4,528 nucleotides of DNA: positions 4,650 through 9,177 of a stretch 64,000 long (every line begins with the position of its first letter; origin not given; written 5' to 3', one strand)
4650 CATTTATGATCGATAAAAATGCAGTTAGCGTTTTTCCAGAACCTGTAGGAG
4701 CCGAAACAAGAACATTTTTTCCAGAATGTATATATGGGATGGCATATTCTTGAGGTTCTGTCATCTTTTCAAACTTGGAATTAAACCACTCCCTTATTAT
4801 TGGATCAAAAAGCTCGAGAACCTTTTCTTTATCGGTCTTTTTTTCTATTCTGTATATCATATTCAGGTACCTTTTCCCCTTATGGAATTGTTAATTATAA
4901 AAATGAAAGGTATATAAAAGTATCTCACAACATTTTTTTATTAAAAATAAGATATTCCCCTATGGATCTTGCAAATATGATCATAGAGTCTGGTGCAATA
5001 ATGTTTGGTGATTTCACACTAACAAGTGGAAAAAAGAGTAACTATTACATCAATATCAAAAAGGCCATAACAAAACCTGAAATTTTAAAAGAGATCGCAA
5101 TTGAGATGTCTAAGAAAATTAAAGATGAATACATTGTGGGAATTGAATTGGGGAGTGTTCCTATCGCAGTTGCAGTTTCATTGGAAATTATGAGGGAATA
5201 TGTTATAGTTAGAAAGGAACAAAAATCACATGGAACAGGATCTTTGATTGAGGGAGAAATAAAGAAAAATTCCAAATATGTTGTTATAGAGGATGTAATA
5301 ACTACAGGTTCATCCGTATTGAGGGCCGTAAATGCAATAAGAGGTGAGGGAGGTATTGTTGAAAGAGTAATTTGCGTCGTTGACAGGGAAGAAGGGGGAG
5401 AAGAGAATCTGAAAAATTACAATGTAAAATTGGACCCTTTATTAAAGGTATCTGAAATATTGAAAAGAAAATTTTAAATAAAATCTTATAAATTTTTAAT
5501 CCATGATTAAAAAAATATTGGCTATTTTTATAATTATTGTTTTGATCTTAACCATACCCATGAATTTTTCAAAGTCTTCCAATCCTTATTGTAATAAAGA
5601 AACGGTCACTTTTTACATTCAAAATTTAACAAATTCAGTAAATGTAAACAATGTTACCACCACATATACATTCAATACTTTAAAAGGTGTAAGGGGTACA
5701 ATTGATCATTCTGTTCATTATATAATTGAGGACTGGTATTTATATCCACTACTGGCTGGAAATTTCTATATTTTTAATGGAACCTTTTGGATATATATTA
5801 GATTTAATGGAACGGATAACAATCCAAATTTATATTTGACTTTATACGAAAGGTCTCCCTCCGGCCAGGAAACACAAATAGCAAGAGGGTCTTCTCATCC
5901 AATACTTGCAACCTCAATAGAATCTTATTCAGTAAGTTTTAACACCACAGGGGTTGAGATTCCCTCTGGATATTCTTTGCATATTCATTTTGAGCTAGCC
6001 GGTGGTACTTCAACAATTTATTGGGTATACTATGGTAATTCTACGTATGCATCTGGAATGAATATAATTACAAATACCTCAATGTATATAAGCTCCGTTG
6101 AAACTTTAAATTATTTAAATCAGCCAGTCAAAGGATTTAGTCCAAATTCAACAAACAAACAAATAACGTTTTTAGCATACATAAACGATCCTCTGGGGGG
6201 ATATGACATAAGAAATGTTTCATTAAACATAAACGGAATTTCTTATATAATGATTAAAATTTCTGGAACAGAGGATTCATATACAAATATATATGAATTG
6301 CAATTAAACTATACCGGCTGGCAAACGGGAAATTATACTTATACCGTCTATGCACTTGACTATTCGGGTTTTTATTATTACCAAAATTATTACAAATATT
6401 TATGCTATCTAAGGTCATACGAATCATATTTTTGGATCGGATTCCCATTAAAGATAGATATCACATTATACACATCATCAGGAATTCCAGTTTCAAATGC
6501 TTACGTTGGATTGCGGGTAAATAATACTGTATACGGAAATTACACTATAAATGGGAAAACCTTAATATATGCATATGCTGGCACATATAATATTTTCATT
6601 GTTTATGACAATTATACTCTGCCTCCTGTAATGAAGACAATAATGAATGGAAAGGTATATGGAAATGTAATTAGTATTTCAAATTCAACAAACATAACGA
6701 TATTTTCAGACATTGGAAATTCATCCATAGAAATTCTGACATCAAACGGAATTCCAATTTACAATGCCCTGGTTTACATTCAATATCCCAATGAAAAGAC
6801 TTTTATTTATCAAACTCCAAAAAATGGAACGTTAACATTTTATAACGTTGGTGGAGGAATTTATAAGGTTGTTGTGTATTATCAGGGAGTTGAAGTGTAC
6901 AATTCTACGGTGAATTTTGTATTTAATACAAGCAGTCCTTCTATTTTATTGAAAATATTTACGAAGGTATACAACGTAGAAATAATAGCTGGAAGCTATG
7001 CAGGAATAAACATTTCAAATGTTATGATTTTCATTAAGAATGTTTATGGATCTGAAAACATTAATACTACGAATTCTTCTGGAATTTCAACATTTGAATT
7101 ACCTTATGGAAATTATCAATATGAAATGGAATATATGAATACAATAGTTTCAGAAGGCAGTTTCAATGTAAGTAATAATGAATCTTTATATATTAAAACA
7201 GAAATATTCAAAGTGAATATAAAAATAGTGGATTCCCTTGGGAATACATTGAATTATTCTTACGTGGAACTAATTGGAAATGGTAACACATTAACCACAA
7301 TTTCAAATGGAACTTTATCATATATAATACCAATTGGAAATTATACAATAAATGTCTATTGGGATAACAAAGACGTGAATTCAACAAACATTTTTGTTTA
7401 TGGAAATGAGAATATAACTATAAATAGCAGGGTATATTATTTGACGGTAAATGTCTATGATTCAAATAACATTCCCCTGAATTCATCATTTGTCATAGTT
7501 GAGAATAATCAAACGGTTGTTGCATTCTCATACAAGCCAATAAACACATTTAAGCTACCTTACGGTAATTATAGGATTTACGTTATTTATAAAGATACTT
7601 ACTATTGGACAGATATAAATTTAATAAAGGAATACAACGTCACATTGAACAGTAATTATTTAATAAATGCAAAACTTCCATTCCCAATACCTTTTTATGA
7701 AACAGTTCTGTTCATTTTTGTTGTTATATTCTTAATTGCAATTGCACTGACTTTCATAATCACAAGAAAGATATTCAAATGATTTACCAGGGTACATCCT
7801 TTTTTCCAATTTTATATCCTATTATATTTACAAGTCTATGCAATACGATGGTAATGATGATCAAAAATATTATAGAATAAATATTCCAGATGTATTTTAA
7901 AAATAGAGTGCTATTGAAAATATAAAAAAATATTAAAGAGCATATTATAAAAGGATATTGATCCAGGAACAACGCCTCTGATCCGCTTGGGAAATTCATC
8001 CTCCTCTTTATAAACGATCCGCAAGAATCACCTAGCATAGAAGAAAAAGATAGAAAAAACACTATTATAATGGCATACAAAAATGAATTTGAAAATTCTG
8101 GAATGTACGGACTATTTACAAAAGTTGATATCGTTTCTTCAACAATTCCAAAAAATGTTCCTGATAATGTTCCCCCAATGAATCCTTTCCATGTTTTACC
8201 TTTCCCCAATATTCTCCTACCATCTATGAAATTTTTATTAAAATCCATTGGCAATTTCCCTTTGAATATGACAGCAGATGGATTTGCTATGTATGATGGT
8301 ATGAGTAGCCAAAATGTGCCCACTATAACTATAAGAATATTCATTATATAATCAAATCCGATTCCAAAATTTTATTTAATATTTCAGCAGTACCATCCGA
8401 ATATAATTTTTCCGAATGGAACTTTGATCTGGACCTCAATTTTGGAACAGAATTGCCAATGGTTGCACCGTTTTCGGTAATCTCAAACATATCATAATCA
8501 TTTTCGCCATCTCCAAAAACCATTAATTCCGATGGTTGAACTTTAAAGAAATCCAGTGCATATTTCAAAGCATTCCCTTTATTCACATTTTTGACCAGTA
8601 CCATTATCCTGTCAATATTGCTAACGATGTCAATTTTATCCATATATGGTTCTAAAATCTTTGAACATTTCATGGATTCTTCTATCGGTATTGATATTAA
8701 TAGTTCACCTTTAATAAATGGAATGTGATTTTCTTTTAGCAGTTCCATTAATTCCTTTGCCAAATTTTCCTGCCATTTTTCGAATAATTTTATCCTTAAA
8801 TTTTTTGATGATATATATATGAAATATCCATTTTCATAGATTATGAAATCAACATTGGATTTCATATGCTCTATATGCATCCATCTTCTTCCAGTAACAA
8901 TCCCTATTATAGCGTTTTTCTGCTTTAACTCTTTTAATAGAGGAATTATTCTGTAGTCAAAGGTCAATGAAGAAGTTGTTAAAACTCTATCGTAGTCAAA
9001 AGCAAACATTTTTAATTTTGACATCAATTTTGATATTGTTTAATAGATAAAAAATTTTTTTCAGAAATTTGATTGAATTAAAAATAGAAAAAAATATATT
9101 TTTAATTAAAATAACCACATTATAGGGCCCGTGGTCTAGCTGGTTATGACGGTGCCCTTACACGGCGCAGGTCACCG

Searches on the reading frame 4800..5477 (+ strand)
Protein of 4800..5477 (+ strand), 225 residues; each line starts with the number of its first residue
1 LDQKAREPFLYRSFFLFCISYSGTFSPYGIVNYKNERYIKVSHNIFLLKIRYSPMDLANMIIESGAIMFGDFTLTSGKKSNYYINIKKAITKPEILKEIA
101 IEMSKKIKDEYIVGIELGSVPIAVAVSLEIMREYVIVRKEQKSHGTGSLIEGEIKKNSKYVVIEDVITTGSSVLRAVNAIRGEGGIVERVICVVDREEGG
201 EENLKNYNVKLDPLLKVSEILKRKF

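Call 90: search_protein_families(library=pfam, proteins=[window:4800-5477:+], max_evalue=0.00001)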
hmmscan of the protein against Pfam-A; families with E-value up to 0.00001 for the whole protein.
window:4800-5477:+ (225 aa): 1 family
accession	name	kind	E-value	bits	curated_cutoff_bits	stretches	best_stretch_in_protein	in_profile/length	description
PF00156.33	Pribosyltran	-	1e-11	44.9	26.3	1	96-206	15-136/158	Phosphoribosyl transferase domain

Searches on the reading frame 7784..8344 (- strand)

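Call 90: search_protein_families(library=pfam, proteins=[window:7784-8344:-], max_evalue=0.00001)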
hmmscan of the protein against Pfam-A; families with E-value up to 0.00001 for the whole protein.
window:7784-8344:- (186 aa): 2 families
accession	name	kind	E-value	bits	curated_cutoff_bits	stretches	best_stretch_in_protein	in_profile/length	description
PF01864.22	CarS-like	-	3.3e-50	170.9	22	1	5-186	3-175/175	CDP-archaeol synthase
PF01148.25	CTP_transf_1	-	7.9e-07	29.6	24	1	49-116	169-228/264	Cytidylyltransferase family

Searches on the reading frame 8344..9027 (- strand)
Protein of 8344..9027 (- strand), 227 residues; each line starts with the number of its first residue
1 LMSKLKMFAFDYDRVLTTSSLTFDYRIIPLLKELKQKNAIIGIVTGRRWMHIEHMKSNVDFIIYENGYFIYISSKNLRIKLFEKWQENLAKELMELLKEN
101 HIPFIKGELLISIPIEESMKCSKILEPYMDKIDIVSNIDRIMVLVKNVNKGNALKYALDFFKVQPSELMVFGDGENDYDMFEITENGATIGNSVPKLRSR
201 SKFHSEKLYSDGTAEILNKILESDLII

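Call 90: search_protein_families(library=pfam, proteins=[window:8344-9027:-], max_evalue=0.00001)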
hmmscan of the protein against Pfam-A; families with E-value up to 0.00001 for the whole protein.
window:8344-9027:- (227 aa): 3 families
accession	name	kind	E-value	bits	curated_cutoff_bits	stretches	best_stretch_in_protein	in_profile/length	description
PF08282.18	Hydrolase_3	-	9.8e-26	91.4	20.9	2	115-217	151-255/255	haloacid dehalogenase-like hydrolase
PF05116.19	S6PP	-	1.3e-09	38.4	20.3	1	136-197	152-213/247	Sucrose-6F-phosphate phosphohydrolase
PF00702.32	Hydrolase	-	7.6e-06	26.9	26.4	0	144-181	150-187/191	haloacid dehalogenase-like hydrolase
